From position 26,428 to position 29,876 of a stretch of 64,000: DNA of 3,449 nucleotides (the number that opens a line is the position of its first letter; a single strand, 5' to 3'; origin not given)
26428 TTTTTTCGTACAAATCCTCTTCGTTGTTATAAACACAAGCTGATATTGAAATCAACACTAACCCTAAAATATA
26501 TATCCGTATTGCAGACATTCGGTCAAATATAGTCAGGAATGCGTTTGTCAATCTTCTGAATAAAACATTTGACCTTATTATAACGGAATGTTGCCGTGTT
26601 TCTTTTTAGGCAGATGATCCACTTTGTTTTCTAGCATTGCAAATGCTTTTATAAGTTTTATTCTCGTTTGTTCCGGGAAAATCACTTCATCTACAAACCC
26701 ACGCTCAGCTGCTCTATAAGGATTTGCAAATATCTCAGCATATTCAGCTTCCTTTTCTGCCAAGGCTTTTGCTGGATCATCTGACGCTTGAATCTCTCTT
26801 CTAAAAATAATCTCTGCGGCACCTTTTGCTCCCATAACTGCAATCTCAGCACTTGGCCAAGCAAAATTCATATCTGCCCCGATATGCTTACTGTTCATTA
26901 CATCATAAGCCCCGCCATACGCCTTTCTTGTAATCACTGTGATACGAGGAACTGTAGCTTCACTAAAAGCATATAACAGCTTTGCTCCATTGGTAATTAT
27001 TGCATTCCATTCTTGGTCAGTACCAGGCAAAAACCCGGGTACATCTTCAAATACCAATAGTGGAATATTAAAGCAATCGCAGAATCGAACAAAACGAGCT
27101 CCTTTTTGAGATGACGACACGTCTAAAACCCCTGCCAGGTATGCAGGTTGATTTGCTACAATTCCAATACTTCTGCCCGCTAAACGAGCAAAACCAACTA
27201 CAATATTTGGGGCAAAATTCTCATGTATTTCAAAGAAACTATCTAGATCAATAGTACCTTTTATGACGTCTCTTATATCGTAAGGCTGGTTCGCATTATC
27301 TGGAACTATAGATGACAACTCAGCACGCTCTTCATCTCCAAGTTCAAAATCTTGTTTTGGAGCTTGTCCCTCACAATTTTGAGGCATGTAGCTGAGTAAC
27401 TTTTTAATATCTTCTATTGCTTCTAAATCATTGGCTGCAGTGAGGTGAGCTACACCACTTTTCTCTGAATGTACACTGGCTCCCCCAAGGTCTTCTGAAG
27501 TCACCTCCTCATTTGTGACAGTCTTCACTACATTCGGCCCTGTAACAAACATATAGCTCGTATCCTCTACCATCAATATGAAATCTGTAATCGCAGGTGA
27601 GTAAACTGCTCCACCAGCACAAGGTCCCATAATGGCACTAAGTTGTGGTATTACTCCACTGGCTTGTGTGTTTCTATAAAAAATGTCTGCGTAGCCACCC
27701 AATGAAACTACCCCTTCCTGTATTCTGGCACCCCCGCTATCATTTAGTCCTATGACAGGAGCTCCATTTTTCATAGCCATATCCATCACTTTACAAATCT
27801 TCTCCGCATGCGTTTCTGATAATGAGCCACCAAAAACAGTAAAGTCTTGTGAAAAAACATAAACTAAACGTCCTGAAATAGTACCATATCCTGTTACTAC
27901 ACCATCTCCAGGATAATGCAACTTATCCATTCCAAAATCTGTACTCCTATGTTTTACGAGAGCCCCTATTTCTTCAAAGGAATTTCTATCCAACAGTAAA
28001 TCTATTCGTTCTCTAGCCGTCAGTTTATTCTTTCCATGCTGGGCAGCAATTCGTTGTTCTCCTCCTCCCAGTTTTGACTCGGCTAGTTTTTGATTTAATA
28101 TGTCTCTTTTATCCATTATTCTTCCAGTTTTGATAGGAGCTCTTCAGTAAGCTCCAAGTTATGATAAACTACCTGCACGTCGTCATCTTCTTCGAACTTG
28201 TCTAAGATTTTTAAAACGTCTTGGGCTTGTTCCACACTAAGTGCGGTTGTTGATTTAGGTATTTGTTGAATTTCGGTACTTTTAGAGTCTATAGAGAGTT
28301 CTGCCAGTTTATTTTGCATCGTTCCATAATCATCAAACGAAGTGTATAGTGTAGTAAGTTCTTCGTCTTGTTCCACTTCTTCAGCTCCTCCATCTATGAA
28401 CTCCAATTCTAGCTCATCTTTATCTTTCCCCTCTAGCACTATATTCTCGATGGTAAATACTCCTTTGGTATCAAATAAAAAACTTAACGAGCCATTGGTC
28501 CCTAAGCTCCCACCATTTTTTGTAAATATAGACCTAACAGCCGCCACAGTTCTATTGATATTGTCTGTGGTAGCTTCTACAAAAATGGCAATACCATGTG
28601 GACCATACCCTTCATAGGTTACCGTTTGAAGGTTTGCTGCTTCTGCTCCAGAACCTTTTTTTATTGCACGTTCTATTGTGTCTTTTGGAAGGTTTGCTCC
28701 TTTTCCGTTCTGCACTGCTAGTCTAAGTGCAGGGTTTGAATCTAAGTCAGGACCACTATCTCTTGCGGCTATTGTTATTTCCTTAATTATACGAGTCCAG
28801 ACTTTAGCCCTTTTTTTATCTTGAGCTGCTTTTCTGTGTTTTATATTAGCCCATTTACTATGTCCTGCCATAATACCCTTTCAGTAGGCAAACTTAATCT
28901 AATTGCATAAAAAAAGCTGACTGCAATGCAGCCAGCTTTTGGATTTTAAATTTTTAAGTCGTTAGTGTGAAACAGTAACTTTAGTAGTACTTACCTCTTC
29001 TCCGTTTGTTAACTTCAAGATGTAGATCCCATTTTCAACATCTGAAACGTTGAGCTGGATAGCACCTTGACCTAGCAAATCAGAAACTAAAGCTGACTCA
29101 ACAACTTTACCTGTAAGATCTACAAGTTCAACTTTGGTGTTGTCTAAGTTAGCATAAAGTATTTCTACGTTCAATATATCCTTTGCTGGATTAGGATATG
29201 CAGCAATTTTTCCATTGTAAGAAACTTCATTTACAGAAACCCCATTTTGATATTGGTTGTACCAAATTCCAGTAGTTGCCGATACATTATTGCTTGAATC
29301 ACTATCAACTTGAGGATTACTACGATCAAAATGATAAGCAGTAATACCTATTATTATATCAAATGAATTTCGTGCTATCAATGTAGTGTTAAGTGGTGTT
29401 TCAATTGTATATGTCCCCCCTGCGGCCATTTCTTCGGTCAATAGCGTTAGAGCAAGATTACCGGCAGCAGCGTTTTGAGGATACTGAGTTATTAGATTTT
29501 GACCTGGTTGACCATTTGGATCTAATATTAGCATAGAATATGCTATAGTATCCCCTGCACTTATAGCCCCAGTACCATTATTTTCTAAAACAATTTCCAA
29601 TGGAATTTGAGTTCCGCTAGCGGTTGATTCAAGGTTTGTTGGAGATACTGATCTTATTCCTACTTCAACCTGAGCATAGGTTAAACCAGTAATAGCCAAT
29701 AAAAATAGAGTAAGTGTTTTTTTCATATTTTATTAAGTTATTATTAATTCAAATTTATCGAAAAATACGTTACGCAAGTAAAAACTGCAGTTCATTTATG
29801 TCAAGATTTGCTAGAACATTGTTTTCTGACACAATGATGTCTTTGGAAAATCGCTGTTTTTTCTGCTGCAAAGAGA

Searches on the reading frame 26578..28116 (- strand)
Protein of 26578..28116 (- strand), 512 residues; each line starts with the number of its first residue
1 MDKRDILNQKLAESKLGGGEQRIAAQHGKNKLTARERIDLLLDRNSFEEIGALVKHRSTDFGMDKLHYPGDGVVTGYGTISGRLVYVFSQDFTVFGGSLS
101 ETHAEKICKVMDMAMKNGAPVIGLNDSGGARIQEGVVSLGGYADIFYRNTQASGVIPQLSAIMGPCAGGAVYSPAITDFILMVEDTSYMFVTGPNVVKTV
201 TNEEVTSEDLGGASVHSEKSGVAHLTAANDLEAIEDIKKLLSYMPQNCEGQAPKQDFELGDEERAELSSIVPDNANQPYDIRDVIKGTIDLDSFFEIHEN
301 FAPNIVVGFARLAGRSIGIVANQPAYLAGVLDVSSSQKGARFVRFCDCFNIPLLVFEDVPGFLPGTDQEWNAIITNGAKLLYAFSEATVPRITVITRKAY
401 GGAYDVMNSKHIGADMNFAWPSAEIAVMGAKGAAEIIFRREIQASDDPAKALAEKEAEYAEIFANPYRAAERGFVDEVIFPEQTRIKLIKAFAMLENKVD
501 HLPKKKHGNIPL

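Call 71: search_protein_families(library=pfam, proteins=[window:26578-28116:-], max_evalue=0.0001)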
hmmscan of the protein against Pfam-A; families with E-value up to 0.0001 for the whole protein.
window:26578-28116:- (512 aa): 2 families
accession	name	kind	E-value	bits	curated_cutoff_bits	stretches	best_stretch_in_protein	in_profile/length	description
PF01039.27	Carboxyl_trans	-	9.9e-201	668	22.3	1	26-510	2-493/493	Carboxyl transferase domain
PF03255.19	ACCA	-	1.4e-10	41.3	23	1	336-452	133-244/310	Acetyl co-enzyme A carboxylase carboxyltransferase-like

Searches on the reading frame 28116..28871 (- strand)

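Call 71: search_protein_families(library=pfam, proteins=[window:28116-28871:-], max_evalue=0.0001)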
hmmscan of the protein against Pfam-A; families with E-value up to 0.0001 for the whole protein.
window:28116-28871:- (251 aa): 2 families
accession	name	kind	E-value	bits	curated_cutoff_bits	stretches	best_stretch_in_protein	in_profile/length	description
PF01709.26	Transcrip_reg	-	8.8e-52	175.5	27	1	82-239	2-160/160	TACO1/YebC second and third domain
PF20772.2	TACO1_YebC_N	-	2.3e-31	108.5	36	1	5-75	1-72/73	TACO1/YebC protein N-terminal domain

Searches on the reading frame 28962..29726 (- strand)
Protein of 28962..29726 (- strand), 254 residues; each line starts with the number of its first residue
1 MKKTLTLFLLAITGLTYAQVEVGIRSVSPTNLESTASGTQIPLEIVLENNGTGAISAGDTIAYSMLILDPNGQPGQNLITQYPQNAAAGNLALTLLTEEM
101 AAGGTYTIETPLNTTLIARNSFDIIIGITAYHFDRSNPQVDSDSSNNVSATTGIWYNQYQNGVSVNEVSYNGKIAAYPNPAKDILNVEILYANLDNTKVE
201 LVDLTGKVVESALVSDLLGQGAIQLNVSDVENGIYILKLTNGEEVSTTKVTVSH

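Call 71: search_protein_families(library=pfam, proteins=[window:28962-29726:-], max_evalue=0.0001)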
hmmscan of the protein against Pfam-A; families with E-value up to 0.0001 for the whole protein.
window:28962-29726:- (254 aa): 1 family
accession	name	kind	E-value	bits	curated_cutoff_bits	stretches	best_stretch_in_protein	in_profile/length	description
PF18962.6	Por_Secre_tail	-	1.9e-15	57.3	27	1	177-252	2-75/75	Secretion system C-terminal sorting domain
